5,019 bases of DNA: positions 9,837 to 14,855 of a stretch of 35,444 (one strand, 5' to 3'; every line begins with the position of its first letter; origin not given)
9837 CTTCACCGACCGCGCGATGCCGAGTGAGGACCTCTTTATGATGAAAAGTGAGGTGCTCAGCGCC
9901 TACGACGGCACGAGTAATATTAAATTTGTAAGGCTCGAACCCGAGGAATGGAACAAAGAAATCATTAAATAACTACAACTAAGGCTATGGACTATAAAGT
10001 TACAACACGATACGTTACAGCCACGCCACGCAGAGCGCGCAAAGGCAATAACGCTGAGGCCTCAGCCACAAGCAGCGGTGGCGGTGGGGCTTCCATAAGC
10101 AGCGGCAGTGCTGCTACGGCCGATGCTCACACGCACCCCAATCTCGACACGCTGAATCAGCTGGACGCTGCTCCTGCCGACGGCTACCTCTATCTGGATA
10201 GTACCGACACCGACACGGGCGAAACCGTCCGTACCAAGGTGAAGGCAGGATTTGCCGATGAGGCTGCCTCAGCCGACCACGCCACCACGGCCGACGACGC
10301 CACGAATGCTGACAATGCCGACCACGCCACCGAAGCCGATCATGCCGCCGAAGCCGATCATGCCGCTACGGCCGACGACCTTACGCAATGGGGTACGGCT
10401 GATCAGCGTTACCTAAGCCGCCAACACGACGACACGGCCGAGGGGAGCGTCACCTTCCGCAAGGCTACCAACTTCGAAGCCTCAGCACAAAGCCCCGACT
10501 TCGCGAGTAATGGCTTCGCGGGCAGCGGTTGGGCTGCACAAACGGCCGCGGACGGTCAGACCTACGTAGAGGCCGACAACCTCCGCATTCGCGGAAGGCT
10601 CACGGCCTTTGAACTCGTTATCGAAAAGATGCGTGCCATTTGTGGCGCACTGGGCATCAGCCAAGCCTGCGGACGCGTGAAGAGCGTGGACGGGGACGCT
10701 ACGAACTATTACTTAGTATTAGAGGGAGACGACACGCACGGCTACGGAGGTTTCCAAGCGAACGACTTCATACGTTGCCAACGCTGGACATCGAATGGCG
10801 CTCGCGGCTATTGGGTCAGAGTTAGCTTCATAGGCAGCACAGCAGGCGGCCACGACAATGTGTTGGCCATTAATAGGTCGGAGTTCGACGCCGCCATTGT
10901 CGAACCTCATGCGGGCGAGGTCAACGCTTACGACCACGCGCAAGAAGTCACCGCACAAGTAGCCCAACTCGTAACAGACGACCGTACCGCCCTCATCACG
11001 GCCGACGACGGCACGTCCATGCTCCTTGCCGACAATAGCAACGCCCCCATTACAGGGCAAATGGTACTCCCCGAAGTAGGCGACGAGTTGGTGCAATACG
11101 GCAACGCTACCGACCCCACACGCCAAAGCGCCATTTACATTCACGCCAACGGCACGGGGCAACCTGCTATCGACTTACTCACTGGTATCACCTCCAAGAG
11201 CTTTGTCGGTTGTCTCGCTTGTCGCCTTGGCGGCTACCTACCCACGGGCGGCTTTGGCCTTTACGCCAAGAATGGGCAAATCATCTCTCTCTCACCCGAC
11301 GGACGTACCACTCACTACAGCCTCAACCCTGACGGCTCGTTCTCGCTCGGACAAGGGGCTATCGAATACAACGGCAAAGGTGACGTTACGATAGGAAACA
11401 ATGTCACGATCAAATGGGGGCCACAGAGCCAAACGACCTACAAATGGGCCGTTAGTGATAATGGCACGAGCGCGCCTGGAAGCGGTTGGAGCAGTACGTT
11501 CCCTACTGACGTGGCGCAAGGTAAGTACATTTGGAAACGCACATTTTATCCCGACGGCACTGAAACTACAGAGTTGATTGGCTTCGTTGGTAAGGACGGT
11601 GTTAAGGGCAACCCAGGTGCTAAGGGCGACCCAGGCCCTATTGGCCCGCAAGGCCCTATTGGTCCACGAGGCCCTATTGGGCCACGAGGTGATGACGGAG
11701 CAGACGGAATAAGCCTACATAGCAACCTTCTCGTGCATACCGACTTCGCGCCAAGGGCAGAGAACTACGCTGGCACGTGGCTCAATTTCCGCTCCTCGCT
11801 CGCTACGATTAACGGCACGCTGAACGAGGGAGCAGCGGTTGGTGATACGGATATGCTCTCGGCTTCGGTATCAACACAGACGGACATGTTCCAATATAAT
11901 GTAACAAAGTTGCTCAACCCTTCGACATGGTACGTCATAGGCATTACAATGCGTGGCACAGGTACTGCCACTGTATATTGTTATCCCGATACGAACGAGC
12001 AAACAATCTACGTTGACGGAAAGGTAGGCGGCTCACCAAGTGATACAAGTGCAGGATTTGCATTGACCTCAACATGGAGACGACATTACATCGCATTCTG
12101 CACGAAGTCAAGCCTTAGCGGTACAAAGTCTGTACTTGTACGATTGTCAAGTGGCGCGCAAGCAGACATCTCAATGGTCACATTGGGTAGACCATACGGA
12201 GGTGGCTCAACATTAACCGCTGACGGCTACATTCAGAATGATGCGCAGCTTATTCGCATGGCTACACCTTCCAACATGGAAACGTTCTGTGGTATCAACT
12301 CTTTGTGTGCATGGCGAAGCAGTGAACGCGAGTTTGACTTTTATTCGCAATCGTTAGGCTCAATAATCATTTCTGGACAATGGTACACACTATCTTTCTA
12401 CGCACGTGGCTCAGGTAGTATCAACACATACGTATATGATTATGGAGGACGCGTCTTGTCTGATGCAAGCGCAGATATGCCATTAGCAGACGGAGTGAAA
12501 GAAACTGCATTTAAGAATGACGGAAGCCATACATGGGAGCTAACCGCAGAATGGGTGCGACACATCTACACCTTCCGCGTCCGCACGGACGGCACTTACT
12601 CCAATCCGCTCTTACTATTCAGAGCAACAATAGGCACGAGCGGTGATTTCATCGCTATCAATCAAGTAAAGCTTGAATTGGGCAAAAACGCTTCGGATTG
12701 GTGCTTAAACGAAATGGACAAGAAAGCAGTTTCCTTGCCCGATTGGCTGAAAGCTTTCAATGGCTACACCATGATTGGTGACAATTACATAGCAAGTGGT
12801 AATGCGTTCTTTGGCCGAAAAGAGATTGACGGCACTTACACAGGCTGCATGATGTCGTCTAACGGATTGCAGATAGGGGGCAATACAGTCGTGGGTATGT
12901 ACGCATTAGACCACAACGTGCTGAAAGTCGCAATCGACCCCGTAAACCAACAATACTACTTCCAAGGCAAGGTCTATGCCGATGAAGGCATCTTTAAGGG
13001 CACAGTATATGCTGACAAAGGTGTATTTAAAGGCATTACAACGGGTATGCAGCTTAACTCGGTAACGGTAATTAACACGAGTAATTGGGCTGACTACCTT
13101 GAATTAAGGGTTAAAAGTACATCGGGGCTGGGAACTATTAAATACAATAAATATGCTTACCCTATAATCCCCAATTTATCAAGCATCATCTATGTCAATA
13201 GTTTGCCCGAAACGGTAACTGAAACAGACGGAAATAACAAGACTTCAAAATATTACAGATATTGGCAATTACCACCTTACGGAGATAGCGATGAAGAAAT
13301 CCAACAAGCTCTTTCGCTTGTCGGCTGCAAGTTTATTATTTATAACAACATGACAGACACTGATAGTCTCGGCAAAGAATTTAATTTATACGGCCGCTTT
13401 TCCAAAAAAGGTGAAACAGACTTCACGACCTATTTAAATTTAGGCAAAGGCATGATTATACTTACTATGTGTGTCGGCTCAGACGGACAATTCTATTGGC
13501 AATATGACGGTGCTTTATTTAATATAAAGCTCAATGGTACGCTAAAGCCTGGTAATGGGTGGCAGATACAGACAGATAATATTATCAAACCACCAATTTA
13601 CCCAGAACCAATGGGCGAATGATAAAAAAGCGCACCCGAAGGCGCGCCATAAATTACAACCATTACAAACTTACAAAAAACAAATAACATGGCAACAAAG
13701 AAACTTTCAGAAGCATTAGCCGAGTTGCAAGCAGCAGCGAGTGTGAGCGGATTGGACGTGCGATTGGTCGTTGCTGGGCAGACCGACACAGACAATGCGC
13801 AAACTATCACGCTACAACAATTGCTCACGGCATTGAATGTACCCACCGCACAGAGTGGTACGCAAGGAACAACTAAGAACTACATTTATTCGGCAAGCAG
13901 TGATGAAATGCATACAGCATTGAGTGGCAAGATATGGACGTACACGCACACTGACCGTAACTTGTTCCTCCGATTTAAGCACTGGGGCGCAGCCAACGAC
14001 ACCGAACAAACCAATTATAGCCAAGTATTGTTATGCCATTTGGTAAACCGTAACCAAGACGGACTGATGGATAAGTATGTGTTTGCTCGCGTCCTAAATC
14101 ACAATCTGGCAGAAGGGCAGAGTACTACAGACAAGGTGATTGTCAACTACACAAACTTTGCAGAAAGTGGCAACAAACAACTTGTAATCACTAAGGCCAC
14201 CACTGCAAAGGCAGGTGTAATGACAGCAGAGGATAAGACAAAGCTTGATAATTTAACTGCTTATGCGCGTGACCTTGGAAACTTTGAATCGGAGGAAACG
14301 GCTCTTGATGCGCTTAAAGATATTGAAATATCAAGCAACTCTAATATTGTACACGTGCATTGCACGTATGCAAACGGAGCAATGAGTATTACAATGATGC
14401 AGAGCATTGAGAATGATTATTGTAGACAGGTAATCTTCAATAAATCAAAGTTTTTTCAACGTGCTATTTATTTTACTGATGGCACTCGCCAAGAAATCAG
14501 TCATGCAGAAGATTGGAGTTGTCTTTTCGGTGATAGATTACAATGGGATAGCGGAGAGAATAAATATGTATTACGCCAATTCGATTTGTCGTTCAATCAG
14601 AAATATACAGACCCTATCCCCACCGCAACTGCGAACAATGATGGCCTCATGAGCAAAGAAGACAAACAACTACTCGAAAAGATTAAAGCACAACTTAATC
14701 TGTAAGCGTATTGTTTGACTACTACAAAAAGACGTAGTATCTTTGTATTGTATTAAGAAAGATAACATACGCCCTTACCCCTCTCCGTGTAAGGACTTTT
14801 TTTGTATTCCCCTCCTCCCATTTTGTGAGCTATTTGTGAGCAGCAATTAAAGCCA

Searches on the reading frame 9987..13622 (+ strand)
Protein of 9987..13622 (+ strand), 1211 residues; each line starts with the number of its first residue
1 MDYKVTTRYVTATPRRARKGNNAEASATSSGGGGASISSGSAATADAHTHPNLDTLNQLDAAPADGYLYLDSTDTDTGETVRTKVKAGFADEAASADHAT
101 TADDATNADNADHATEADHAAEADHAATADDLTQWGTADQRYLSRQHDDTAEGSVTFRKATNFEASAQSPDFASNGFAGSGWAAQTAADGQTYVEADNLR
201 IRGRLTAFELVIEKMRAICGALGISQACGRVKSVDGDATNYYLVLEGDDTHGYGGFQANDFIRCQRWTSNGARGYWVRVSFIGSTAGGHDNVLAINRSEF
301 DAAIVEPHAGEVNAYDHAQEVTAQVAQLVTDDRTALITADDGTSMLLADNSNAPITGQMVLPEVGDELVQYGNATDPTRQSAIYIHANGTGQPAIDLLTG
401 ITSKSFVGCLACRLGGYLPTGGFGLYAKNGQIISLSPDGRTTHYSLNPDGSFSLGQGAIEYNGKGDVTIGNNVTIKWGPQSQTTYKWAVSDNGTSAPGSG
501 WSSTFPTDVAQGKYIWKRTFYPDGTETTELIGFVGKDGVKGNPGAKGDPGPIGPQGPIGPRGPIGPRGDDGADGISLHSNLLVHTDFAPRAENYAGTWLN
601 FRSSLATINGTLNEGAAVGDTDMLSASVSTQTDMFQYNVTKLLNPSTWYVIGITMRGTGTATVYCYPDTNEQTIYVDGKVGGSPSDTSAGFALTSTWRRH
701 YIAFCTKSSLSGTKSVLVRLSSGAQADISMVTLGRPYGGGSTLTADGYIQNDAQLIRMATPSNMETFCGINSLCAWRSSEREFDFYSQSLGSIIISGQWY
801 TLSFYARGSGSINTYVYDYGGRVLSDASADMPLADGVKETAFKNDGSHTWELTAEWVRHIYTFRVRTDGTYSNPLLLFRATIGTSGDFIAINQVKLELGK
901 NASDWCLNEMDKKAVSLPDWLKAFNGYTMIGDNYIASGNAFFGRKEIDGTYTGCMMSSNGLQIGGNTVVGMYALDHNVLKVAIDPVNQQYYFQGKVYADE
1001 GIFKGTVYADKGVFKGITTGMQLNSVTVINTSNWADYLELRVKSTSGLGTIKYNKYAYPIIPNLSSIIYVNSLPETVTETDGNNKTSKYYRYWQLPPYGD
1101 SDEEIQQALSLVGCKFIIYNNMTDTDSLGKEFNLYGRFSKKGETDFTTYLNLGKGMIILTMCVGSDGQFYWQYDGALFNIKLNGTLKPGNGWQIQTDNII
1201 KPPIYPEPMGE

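Call 8: search_protein_families(library=phrogs, proteins=[window:9987-13622:+], max_evalue=0.001)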
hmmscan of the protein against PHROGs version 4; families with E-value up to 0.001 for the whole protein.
window:9987-13622:+ (1211 aa): 19 families
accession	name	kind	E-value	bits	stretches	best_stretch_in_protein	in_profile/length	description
phrog_22546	-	unknown function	3.1e-25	89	2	174-303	577-695/1386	-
phrog_33450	-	tail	1.5e-24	86.3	2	97-269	418-578/2038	tail fiber protein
phrog_3791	-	tail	3.4e-18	66.8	2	578-771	328-512/529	major tail protein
phrog_819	-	tail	5.3e-10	39.1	1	498-574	612-675/1024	tail protein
phrog_5073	-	tail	2.9e-09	37.5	1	532-590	321-377/519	tail fiber protein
phrog_38044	-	unknown function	7e-09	34.2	1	483-556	2469-2541/3576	-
phrog_6320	-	tail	2.7e-08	34.1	1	534-574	139-179/745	tail fiber protein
phrog_366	-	tail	3.9e-08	34.2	1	531-601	338-409/474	tail fiber protein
phrog_32123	-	unknown function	3.2e-07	30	1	532-585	263-319/532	-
phrog_10972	-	tail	4.6e-07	30.6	1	534-575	156-197/343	tail fiber protein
phrog_17587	-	tail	7.9e-07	28.9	1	500-574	341-411/641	tail fiber protein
phrog_38766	-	head and packaging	7.9e-06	25.7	1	531-575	117-164/478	virion structural protein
phrog_1806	-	tail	1.1e-05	25.9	1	531-579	187-235/276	collagen like minor tail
phrog_17422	-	unknown function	1.5e-05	24.1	0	139-284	514-681/961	-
phrog_1658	-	unknown function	4.5e-05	24.3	1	524-574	47-109/239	-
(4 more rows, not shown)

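Call 9: search_protein_families(library=pfam, proteins=[window:9987-13622:+], max_evalue=0.001)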
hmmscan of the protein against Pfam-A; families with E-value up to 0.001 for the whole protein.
window:9987-13622:+ (1211 aa): 1 family
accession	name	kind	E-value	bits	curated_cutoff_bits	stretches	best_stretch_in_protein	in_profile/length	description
PF01391.23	Collagen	-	1.8e-07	31.2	27.2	1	534-574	15-55/60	Collagen triple helix repeat (20 copies)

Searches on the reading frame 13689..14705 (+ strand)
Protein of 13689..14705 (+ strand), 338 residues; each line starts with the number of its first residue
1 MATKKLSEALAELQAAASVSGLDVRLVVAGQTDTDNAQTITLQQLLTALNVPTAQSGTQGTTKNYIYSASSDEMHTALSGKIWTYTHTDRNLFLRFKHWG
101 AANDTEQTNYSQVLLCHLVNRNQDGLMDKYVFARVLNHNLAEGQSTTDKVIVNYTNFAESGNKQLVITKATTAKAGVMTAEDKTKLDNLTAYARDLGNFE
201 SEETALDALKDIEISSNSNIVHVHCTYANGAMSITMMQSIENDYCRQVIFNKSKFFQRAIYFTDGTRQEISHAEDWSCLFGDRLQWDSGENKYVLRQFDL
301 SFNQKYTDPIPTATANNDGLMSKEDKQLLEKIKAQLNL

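Call 8: search_protein_families(library=phrogs, proteins=[window:13689-14705:+], max_evalue=0.001)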
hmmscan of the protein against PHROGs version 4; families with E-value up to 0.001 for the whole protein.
window:13689-14705:+ (338 aa): 4 families
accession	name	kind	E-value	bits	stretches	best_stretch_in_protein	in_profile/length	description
phrog_6907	-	unknown function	2.3e-09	38.5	0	311-333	67-89/99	-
phrog_8437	-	unknown function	3.6e-09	37.4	1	166-208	80-126/230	-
phrog_38707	-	unknown function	1.6e-05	24.8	0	307-335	335-363/675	-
phrog_5207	-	unknown function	0.00055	19.5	0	151-191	261-286/689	-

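Call 9: search_protein_families(library=pfam, proteins=[window:13689-14705:+], max_evalue=0.001)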
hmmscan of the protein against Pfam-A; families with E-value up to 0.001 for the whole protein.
window:13689-14705:+ (338 aa): 0 families
